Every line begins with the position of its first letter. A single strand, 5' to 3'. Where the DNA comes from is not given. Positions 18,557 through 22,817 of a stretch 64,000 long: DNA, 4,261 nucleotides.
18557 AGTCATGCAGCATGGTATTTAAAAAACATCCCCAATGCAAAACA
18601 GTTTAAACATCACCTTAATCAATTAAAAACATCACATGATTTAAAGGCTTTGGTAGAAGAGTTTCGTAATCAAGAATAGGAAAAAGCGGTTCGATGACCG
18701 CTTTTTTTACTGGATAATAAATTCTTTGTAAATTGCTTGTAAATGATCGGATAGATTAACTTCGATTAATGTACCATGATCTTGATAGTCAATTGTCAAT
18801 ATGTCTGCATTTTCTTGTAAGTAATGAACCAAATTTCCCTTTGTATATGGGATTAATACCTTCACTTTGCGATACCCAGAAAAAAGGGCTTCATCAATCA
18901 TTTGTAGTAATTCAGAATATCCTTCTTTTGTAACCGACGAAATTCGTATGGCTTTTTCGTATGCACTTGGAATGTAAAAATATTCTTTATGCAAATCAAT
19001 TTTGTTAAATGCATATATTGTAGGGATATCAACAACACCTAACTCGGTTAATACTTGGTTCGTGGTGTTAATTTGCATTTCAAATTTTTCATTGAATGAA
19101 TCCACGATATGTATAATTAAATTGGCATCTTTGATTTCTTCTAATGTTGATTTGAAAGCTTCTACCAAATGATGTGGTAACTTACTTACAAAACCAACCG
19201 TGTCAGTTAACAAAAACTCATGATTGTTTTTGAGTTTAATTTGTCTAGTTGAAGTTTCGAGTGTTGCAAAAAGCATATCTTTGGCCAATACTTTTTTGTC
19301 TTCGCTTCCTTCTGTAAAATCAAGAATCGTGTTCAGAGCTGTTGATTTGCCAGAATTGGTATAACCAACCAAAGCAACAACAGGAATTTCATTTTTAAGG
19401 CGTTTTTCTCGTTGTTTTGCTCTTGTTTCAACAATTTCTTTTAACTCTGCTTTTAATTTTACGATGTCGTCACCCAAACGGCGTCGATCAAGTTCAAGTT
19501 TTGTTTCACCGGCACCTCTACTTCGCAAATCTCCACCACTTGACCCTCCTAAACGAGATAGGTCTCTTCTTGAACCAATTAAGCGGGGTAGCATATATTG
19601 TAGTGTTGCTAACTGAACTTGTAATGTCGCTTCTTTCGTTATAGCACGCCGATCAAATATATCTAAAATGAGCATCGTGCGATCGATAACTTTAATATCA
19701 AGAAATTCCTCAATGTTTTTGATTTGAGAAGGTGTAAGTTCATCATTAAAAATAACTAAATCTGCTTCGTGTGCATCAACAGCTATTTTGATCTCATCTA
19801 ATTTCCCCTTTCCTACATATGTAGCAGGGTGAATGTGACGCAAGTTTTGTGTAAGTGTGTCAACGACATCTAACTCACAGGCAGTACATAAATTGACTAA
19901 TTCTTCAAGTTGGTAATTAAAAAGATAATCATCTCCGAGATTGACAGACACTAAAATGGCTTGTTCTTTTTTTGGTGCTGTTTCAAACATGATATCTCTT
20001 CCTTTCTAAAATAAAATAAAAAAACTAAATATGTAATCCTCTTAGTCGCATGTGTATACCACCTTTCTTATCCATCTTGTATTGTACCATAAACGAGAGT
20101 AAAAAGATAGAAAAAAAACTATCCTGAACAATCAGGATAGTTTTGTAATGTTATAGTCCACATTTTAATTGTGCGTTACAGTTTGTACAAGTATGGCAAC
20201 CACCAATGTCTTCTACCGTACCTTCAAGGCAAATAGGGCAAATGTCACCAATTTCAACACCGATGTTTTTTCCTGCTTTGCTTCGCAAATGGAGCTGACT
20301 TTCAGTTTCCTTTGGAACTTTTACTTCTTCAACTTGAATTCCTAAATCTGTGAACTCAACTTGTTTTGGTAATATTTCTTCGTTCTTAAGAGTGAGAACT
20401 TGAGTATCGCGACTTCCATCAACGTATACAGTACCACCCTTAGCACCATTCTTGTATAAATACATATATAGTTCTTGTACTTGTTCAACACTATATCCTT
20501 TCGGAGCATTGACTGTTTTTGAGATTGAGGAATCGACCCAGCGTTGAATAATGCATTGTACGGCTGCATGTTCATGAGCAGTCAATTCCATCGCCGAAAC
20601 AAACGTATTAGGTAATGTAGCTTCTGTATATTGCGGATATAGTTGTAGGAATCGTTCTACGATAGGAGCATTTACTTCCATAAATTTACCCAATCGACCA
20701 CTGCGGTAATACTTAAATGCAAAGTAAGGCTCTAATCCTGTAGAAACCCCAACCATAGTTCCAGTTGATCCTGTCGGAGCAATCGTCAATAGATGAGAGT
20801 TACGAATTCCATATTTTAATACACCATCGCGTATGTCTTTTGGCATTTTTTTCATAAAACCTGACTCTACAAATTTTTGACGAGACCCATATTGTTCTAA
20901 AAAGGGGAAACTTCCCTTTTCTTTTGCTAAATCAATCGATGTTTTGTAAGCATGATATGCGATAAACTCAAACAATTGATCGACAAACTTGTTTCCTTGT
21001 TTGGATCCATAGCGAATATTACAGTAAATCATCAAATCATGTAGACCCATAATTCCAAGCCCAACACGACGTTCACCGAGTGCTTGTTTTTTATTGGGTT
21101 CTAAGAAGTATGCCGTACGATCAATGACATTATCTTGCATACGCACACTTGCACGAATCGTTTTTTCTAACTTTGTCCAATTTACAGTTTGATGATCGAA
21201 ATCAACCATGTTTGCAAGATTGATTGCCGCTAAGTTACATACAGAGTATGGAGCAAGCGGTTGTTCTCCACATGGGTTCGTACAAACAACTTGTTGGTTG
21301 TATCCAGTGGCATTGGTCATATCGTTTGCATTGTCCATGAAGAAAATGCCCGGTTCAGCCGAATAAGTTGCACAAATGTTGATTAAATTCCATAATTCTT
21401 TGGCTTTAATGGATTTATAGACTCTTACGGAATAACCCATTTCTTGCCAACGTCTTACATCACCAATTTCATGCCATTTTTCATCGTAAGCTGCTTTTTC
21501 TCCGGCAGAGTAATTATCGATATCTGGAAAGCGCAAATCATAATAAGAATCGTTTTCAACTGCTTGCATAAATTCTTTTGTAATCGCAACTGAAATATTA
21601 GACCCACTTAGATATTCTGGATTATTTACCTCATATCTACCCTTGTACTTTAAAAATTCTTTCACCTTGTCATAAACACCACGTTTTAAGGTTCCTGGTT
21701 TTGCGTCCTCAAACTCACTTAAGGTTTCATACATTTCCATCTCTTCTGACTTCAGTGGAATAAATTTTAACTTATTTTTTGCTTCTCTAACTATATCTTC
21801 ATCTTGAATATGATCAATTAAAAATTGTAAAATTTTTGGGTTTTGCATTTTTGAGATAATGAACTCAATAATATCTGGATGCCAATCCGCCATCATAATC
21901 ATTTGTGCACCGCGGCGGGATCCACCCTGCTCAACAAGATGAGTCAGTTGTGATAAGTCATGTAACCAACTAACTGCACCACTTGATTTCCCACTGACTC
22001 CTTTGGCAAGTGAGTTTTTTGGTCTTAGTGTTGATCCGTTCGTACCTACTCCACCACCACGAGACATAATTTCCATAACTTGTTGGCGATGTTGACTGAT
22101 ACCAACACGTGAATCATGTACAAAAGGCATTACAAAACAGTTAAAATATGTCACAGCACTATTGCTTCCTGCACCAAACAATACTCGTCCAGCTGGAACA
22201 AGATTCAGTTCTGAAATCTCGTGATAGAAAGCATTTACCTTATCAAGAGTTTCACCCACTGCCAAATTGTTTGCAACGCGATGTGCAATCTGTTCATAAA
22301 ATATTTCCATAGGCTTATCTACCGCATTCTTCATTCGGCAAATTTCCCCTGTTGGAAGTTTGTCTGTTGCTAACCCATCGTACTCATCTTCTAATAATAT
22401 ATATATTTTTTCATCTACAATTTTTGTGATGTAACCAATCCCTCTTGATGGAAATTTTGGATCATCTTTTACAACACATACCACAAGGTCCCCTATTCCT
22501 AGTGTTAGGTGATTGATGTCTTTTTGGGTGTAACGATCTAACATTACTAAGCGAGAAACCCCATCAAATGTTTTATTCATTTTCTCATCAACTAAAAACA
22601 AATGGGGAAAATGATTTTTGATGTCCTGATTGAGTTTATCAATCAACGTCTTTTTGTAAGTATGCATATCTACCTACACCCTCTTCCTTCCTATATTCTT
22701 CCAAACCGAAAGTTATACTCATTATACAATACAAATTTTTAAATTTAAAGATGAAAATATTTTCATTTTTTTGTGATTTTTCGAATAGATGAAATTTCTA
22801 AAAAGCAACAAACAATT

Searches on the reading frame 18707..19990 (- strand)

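Call 7: search_protein_families(library=pfam, proteins=[window:18707-19990:-], max_evalue=0.01)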
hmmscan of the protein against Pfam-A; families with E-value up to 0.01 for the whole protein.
window:18707-19990:- (427 aa): 7 families
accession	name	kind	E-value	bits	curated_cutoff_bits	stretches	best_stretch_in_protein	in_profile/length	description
PF13167.11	GTP-bdg_N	-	1.6e-33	115.6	25.4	1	26-112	2-88/89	GTP-binding GTPase N-terminal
PF16360.10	GTP-bdg_M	-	2.9e-24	85.9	29.5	1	115-197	1-79/79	GTP-binding GTPase Middle Region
PF01926.29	MMR_HSR1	-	1.2e-17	64.5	21.9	1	205-330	2-113/113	50S ribosome-binding GTPase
PF19275.4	HflX_C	-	7e-05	23.2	26.4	1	345-415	10-81/102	HflX C-terminal domain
PF02421.24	FeoB_N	-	0.0004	20.4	27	1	205-335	3-119/156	Ferrous iron transport protein B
PF00009.33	GTP_EFTU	-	0.0011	19.1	26.5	0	201-366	2-183/188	Elongation factor Tu GTP binding domain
PF13175.12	AAA_15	-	0.0041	17.2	32.1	1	200-392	23-195/374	AAA ATPase domain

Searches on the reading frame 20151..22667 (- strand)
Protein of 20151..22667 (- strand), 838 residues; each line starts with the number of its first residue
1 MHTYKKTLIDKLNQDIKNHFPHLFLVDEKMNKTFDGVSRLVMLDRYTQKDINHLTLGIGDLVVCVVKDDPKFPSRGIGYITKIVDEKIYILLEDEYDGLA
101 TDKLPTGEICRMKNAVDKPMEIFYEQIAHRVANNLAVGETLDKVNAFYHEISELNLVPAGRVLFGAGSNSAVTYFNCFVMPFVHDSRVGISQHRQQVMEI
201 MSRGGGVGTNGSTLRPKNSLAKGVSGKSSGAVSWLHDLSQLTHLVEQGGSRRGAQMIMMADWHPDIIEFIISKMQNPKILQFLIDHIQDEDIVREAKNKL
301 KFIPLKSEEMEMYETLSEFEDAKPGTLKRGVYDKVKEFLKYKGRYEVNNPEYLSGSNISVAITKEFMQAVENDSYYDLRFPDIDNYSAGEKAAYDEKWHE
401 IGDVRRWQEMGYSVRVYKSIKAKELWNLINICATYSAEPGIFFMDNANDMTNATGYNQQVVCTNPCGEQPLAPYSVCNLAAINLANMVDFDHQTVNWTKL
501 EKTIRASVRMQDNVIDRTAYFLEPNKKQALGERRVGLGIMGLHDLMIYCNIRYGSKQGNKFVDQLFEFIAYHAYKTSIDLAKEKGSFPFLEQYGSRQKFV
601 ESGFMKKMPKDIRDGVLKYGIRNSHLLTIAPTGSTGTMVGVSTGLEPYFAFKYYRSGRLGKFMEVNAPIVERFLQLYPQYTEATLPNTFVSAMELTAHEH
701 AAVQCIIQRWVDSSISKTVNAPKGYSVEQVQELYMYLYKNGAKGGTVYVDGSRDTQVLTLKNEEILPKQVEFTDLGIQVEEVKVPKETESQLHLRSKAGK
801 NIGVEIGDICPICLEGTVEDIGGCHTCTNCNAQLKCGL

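Call 7: search_protein_families(library=pfam, proteins=[window:20151-22667:-], max_evalue=0.01)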
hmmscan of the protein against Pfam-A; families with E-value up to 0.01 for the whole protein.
window:20151-22667:- (838 aa): 2 families
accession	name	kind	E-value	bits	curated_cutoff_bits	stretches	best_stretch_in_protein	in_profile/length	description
PF02867.20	Ribonuc_red_lgC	-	1.7e-111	373.9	23.9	1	176-748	2-523/523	Ribonucleotide reductase, barrel domain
PF00317.26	Ribonuc_red_lgN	-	3.8e-07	30.5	28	1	121-169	24-75/77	Ribonucleotide reductase, all-alpha domain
